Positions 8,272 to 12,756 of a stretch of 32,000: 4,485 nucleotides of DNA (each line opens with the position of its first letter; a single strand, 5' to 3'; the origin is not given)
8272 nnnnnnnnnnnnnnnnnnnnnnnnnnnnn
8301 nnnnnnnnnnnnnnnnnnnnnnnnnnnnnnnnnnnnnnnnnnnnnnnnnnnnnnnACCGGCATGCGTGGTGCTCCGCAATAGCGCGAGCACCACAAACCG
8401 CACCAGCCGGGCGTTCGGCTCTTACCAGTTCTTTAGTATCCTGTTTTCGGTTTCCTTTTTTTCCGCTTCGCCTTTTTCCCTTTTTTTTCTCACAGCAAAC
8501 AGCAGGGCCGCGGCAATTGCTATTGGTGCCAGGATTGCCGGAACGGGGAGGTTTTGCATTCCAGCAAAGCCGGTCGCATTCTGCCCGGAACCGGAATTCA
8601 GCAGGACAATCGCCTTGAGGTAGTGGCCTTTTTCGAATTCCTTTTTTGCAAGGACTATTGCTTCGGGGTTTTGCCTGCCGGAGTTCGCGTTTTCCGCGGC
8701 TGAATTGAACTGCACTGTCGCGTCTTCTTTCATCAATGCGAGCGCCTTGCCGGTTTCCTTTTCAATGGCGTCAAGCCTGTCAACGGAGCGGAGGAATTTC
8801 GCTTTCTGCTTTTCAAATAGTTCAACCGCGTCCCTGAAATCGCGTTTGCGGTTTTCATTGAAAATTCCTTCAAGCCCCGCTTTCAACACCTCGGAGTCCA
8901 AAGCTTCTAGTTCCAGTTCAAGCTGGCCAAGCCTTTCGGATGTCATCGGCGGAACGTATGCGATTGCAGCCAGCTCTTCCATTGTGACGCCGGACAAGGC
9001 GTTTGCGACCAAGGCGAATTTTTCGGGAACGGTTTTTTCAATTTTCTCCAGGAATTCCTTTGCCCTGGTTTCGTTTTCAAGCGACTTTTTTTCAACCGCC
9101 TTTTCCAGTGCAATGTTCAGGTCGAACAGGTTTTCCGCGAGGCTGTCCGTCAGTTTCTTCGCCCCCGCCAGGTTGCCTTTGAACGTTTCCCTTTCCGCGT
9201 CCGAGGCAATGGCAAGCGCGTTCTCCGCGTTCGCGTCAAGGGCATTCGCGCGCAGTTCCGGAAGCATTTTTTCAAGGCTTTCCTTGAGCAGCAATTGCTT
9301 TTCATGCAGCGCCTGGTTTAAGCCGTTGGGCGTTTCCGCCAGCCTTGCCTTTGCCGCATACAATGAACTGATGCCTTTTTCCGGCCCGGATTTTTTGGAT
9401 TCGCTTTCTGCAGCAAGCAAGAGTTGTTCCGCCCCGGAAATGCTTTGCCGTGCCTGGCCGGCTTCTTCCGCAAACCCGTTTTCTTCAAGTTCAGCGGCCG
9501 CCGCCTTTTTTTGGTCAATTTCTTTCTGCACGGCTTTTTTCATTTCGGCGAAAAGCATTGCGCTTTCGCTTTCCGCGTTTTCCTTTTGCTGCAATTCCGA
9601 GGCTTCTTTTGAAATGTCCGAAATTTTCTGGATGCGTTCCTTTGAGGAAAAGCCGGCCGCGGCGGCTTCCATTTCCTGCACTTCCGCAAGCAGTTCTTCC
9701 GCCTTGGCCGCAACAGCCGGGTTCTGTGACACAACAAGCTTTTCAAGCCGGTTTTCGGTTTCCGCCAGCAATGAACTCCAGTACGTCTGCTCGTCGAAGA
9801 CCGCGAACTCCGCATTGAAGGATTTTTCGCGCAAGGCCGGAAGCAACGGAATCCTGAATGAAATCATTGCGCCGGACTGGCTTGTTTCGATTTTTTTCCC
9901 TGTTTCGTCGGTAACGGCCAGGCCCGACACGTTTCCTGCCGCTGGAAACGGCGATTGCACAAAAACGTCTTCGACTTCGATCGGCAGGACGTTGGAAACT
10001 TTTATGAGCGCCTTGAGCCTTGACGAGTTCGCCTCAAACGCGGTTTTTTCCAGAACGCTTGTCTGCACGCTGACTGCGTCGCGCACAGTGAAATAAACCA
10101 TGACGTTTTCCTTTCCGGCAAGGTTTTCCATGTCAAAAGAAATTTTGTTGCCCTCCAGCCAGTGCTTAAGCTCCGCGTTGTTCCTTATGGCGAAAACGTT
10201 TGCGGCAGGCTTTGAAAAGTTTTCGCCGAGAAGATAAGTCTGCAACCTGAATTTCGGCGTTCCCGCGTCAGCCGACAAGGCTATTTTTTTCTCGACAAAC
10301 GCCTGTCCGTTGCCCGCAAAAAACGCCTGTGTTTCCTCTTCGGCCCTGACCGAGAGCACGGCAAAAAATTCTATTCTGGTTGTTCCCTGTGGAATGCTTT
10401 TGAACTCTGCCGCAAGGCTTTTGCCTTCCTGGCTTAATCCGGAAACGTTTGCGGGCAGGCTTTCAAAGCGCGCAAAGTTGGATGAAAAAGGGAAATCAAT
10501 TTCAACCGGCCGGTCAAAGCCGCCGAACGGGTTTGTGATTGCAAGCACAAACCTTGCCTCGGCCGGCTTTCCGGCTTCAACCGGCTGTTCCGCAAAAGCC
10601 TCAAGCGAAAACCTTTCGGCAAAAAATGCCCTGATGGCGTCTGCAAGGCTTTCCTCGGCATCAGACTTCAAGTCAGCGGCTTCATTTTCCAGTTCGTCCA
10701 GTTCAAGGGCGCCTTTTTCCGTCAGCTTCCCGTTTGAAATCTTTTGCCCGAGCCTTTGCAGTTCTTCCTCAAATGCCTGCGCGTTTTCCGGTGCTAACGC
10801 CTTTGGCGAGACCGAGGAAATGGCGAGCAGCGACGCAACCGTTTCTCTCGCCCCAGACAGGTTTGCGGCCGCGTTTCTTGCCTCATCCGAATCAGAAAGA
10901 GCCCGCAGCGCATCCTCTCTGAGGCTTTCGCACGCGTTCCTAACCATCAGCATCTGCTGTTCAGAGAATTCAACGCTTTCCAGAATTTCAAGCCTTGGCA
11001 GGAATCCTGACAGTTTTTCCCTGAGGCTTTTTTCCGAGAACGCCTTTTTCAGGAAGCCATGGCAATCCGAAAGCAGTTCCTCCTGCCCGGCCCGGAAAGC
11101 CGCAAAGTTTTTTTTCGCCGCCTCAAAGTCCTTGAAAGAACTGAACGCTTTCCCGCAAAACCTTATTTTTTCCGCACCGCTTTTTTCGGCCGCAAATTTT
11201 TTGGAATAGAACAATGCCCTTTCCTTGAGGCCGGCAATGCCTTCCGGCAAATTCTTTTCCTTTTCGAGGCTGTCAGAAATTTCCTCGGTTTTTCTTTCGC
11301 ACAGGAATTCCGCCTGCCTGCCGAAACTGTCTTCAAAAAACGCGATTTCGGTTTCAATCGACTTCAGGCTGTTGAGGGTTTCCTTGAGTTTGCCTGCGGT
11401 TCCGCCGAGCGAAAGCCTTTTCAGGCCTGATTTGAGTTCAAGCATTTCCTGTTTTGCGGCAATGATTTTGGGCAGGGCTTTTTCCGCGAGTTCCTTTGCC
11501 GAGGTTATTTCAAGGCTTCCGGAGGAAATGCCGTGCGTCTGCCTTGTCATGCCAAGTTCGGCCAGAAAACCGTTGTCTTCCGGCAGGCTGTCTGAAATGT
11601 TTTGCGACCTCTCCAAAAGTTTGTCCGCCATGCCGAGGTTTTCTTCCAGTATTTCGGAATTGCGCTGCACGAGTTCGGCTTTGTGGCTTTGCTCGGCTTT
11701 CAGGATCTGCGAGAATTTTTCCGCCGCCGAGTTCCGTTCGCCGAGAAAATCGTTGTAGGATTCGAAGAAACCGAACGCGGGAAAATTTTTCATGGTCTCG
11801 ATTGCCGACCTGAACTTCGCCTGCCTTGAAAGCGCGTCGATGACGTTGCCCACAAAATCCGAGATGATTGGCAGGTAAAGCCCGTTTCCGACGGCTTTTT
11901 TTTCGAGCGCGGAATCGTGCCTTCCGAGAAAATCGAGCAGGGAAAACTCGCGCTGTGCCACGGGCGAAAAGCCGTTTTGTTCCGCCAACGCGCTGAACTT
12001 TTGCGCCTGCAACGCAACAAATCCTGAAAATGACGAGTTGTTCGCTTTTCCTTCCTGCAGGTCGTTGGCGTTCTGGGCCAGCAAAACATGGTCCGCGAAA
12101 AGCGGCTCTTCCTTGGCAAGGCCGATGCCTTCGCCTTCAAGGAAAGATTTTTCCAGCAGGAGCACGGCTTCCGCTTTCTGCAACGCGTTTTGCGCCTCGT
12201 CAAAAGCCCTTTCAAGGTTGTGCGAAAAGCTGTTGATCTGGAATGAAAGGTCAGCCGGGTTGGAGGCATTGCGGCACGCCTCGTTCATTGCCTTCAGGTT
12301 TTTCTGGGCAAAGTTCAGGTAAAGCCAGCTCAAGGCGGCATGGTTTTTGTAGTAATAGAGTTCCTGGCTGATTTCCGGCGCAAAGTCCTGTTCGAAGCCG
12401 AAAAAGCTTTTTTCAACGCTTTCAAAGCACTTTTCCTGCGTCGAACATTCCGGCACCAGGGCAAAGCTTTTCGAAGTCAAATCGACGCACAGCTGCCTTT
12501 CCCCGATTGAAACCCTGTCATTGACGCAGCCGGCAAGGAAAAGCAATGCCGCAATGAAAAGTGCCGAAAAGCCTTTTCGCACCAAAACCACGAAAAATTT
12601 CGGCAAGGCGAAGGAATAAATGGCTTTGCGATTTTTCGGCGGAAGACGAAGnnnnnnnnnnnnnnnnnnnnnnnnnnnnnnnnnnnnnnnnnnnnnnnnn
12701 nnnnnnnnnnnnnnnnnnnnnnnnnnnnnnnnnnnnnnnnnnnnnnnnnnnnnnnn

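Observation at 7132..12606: Convergent pair of envelope proteins: a doubly anchored 1394-aa coiled-coil giant and a CARDB-like surface protein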

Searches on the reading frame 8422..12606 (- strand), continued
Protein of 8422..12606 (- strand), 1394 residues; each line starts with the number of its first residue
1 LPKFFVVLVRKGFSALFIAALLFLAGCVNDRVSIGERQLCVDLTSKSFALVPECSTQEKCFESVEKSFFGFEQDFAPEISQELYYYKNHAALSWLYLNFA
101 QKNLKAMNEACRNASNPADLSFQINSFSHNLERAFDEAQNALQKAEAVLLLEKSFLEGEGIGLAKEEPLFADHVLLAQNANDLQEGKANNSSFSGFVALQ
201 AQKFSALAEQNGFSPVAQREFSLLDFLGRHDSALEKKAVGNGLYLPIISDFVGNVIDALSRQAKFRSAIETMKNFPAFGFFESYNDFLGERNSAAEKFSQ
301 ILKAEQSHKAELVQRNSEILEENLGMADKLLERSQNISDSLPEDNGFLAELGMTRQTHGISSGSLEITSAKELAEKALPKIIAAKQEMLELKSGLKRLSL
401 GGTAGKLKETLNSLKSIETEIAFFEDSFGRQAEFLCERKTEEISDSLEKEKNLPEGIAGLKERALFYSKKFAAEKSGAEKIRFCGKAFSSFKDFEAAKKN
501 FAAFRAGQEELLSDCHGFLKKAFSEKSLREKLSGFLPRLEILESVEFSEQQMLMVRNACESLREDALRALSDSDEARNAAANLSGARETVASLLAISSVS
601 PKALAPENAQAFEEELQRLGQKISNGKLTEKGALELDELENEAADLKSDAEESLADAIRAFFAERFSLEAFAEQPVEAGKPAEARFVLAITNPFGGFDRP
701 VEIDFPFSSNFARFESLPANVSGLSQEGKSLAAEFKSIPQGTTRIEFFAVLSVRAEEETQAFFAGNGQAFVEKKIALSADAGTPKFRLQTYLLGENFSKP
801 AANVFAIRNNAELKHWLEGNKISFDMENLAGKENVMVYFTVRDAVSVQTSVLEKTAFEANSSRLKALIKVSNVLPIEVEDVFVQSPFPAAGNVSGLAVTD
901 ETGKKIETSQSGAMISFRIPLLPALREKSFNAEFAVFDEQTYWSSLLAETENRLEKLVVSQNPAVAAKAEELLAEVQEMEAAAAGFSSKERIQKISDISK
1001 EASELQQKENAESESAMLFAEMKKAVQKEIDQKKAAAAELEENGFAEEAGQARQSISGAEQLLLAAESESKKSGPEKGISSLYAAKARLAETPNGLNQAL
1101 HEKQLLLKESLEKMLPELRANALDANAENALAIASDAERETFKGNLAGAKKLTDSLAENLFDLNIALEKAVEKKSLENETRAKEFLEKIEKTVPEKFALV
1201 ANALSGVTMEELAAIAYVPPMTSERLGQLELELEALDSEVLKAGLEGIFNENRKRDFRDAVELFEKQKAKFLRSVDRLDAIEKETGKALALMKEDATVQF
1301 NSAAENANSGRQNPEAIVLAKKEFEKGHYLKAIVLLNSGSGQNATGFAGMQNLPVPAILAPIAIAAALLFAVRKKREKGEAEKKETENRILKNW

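Call 47: search_solved_structures(query=A5, max_evalue=1)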
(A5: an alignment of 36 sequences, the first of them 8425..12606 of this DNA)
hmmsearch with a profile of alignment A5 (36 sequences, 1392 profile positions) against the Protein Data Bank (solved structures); distinct sequences matched with E-value up to 1: 45.
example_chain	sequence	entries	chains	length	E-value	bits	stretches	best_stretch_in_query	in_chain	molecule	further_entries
5tgw_A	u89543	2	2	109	3.5e-05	24.9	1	1070-1168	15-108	PS1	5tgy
6z35_A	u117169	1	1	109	7.3e-05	23.8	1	1074-1168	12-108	Maquette 2-1ip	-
9cte_A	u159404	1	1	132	0.00043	21.3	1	1064-1159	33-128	De novo protein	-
8y7m_I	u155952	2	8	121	0.007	17.3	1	1028-1084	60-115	Nuclear export protein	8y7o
6ixg_A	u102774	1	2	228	0.0071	17.2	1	987-1121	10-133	SH3 domain-binding protein 5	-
7jrq_A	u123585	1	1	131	0.0078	17.1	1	1055-1162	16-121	MPP1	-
6ixe_A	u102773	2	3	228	0.0091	16.9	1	987-1127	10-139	SH3 domain-binding protein 5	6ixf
2lse_A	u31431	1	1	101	0.011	16.7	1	1095-1181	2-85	Four Helix Bundle Protein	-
2mi7_A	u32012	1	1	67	0.013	16.4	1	1099-1160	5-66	de novo protein a3Y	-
5cwo_A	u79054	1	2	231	0.014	16.3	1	939-1192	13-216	Designed helical repeat protein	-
8fbo_A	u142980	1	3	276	0.018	15.9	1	1046-1090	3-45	KWOCA_102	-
9y5h_B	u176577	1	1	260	0.022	15.6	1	938-1140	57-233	sc-t-SNARE-diff-#3.3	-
2lxy_A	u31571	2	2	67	0.025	15.4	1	1099-1160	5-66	2-mercaptophenol-alpha3C | 4-mercaptophenol-alpha3C protein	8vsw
5xau_C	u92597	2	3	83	0.027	15.3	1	968-1033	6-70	Laminin subunit gamma-1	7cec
1lq7_A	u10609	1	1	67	0.03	15.2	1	1099-1160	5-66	Alpha3W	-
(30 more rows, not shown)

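Call 48: search_protein_families(library=phrogs, proteins=[window:8425-12606:-], max_evalue=0.01)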
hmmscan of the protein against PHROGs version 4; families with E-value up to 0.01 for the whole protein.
window:8425-12606:- (1394 aa): 0 families

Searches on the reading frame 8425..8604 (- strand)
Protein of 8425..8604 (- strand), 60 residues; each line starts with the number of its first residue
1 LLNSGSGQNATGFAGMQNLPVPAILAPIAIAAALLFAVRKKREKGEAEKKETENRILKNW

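Call 73: search_protein_families(library=ncbifam, proteins=[window:8425-8604:-], max_evalue=10)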
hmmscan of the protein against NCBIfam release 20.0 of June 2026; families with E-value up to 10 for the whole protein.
window:8425-8604:- (60 aa): 4 families
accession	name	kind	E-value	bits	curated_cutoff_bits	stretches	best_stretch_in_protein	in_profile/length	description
NF041023.1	PP0621_fam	subfamily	0.079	13.2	45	1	24-54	3-33/71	PP0621 family protein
TIGR02595.1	PEP_CTERM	domain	0.084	13.8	16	1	20-42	2-24/24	PEP-CTERM sorting domain-containing protein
TIGR01167.1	LPXTG_anchor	domain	0.28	11.9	15.9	1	22-42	15-33/34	LPXTG cell wall anchor domain-containing protein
NF033846.1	Rumino_NPXTG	domain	6.1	7.3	23.5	1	24-42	12-30/30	NPXTG-anchored protein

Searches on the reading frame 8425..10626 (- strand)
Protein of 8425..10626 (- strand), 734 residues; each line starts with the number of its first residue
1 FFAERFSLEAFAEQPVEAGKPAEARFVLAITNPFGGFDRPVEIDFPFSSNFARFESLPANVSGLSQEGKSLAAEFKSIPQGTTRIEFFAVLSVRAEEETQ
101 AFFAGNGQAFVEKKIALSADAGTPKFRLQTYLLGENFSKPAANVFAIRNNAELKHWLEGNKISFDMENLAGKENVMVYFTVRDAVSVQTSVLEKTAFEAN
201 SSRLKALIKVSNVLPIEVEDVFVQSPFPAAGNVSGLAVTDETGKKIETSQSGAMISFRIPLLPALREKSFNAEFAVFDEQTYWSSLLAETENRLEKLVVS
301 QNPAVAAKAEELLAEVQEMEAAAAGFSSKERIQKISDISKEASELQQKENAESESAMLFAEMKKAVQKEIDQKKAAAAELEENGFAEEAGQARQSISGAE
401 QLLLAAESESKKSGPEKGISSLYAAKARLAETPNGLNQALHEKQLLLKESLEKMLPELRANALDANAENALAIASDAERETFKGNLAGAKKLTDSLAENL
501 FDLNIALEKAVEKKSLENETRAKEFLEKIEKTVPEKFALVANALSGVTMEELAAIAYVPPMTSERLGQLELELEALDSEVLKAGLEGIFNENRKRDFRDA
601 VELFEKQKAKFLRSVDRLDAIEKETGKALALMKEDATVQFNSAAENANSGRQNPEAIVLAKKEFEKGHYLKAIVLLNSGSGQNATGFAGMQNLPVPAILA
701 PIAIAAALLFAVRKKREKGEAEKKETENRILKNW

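Call 36: predict_structure(alignment_id=A3)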
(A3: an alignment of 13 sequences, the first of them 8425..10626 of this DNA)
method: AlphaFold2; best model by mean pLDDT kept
length: 734 residues; sequences in the alignment: 13
mean_pLDDT: 82.1   pTM: 0.43
mean pLDDT of the five models: 82.1, 81.4, 79.5, 79.1, 78.4
residues with pLDDT >= 90: 171; 70-90: 477; 50-70: 66; < 50: 20
segments of 3 or more residues with pLDDT < 50: 681-696, 732-734
pLDDT, mean of each block of 10 residues (from residue 1): 76 74 81 82 82 79 84 88 84 85 89 89 78 86 90 90 86 92 92 79 90 92 86 87 90 89 93 86 83 90 88 89 68 85 88 86 92 87 84 91 93 87 91 76 79 64 70 85 81 85 79 86 88 87 83 82 89 83 86 87 85 88 89 87 69 76 86 77 33 40 66 64 59 44
secondary structure, 60 per line:
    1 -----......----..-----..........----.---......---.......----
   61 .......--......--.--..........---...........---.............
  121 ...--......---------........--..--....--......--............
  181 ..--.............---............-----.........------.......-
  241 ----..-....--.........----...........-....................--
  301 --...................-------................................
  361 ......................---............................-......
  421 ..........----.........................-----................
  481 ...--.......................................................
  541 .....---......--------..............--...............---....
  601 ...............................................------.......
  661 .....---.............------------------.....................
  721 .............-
elements in order (helices of 4 or more, strands of 3 or more residues): E6-11 E23-32 E41-46 E50-56 E61-67 E70-75 E81-90 E94-104 E108-123 E126-131 E141-148 E155-158 E161-166 E169-182 E185-197 E201-212 E218-226 E233-239 E248-251 E254-262 E267-277 H279-298 H303-321 H329-382 H386-413 H415-430 H435-459 H465-483 H486-545 H549-554 H563-576 H579-593 H597-647 H654-665 H669-681 H700-733

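Call 39: fold_search(model_id=the predicted structure, library=pdb)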
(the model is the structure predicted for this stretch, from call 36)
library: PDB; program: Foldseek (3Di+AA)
matches with E <= 10: 815; with E <= 0.001: 39
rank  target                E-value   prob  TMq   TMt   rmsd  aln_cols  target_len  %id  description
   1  8pn9_E                4.5e-08  1.00  0.12  0.15  25.0       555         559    9  Structure of human oligosaccharyltransferase OST-A complex bound to NGI-1 (released 2024-05-08)
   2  6s7o_E                3.1e-07  1.00  0.12  0.15  24.2       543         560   11  Cryo-EM structure of human oligosaccharyltransferase complex OST-A (released 2019-12-18)
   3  6ezn_A                2.4e-06  1.00  0.12  0.16  18.3       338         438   12  Cryo-EM structure of the yeast oligosaccharyltransferase (OST) complex (released 2018-01-17)
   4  6c26_1                3.8e-06  1.00  0.12  0.18  20.6       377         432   12  The Cryo-EM structure of a eukaryotic oligosaccharyl transferase complex (released 2018-01-31)
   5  7oci_A                1.2e-05  1.00  0.12  0.19  18.5       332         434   11  Cryo-EM structure of yeast Ost6p containing oligosaccharyltransferase complex (released 2022-02-16)
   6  8agb_E                2.0e-05  1.00  0.12  0.18  18.2       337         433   12  Structure of yeast oligosaccharylransferase complex with lipid-linked oligosaccharide bound (released 2022-12-07)
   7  4b5z                  1.4e-04  0.99  0.09  0.19  21.1       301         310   11  Structure of the apo-rFnBPA(189-505) from Staphylococcus aureus (released 2013-10-09)
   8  6avr_A                2.4e-04  0.97  0.10  0.09  18.3       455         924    9  Human alpha-V beta-3 Integrin (intermediate conformation) in complex with the therapeutic antibody LM609 (released 2017-11-01)
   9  9e8a_A                2.6e-04  0.99  0.11  0.10  17.6       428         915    5  Integrin aIIbb3 bent conformation from human platelet membrane crude preparation (released 2025-10-15)
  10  5no8_A                3.6e-04  0.44  0.06  0.06  26.8       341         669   11  Polysaccharide Lyase BACCELL_00875 (released 2017-06-28)
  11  6avq_A                3.8e-04  0.96  0.10  0.09  18.5       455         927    9  The Therapeutic Antibody LM609 Selectively Inhibits Ligand Binding to Human alpha-V beta-3 Integrin via Steric Hindran (released 2017-11-01)
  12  4b60_B                4.0e-04  0.99  0.10  0.22  21.1       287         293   12  Structure of rFnBPA(189-505) in complex with fibrinogen gamma chain C- terminal peptide (released 2013-10-09)
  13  6ryf_A                4.2e-04  0.99  0.13  0.11  12.9       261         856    7  High-resolution crystal structure of ERAP1 in complex with 15mer phosphinic peptide (released 2019-12-18)
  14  4b60_A                4.2e-04  0.98  0.09  0.20  22.1       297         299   11  Structure of rFnBPA(189-505) in complex with fibrinogen gamma chain C- terminal peptide (released 2013-10-09)
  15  4o8q_B                4.6e-04  1.00  0.14  0.29   8.3       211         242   12  Crystal structure of bovine MHD domain of the COPI delta subunit at 2.15 A resolution (released 2015-01-07)
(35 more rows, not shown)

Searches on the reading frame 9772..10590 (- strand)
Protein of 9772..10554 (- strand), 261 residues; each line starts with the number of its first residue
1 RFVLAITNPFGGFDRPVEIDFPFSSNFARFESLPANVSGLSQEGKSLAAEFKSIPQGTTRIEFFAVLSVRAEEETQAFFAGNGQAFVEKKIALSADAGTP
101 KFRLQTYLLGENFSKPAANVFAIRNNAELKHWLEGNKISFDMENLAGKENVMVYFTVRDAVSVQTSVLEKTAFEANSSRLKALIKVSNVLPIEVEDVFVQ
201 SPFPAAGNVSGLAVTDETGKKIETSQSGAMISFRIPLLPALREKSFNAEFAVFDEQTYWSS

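Call 30: search_protein_families(library=pfam, proteins=[window:9772-10554:-], max_evalue=0.1)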
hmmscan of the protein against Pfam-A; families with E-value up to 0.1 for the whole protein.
window:9772-10554:- (261 aa): 1 family
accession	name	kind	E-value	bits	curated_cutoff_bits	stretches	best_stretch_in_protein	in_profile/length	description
PF00928.26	Adap_comp_sub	-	0.00064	19.6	31.6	1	129-252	78-198/259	Adaptor complexes medium subunit family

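Call 63: search_solved_structures(query=A6, max_evalue=10)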
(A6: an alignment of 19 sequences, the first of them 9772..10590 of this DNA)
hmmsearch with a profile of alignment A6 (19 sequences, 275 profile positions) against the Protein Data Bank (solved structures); distinct sequences matched with E-value up to 10: 0.

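Call 64: search_protein_families(library=pfam, alignment_id=A6, max_evalue=1)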
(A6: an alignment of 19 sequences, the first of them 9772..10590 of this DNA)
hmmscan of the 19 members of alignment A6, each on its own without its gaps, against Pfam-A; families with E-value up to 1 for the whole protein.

A. member 1, window:9772-10590:- (273 aa): 1 family
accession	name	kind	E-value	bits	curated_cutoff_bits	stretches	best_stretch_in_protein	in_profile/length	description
PF00928.26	Adap_comp_sub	-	0.0007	19.5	31.6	1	141-264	78-198/259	Adaptor complexes medium subunit family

B. families by the number of members that match (of 19 scanned): 8 families
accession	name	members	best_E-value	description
PF00928.26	Adap_comp_sub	1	0.0007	Adaptor complexes medium subunit family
PF09478.16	CBM49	1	0.0042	Carbohydrate binding domain CBM49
PF09624.15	DUF2393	1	0.032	Protein of unknown function (DUF2393)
PF20131.4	MC3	1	0.077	ABC-three component (ABC-3C) system Middle Component 3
PF18086.7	PPIP5K2_N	1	0.078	Diphosphoinositol pentakisphosphate kinase 2 N-terminal domain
PF07732.21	Cu-oxidase_3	1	0.1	Multicopper oxidase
PF25298.1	Baculo_FP_2nd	1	0.15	Baculovirus FP protein domain 2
PF09355.15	Phage_Gp19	1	0.25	Phage protein Gp19/Gp15/Gp42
